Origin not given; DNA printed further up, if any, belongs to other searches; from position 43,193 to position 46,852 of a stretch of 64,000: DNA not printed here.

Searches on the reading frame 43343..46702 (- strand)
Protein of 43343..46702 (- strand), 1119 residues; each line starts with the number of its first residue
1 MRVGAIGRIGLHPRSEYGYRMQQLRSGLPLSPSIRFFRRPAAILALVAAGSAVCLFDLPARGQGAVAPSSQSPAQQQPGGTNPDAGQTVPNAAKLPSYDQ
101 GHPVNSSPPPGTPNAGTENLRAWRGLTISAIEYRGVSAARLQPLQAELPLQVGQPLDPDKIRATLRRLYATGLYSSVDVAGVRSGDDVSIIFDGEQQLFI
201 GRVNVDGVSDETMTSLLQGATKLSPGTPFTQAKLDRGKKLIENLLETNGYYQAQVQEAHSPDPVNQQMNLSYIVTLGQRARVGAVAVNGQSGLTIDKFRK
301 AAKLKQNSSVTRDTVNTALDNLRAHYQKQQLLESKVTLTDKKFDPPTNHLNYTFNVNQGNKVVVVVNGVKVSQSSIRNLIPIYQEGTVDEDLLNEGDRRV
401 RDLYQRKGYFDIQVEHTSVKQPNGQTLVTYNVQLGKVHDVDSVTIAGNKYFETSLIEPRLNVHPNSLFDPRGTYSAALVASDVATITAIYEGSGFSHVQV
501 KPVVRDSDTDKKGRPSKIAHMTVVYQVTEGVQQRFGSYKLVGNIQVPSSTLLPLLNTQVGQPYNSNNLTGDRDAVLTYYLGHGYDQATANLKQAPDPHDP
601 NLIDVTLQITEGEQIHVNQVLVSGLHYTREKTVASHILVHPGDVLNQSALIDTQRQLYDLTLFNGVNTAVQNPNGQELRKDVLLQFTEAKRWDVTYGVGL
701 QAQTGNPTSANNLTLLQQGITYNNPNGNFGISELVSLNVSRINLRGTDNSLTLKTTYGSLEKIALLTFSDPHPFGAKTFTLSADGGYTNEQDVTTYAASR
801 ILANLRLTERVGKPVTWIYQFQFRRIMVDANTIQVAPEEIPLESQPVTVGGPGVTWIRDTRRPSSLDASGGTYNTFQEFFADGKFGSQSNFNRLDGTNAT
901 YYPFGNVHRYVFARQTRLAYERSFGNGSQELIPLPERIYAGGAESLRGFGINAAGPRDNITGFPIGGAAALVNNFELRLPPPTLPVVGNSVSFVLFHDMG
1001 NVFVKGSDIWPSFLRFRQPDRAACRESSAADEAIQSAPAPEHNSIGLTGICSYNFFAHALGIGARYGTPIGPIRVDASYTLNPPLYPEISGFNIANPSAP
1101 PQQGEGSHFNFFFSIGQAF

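Call 73: search_protein_families(library=pfam, proteins=[window:43343-46702:-], max_evalue=0.00001)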
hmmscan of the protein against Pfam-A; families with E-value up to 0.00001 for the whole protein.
window:43343-46702:- (1119 aa): 3 families
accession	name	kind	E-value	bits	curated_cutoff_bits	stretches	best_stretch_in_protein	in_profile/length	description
PF07244.20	POTRA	-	1.2e-63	212.2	21.3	4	200-275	3-77/79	Surface antigen variable number repeat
PF01103.29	Omp85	-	2.6e-36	126.2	24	1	743-1118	1-324/325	Omp85 superfamily domain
PF08479.16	POTRA_2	-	1.9e-07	31.2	24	0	538-611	6-75/76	POTRA domain, ShlB-type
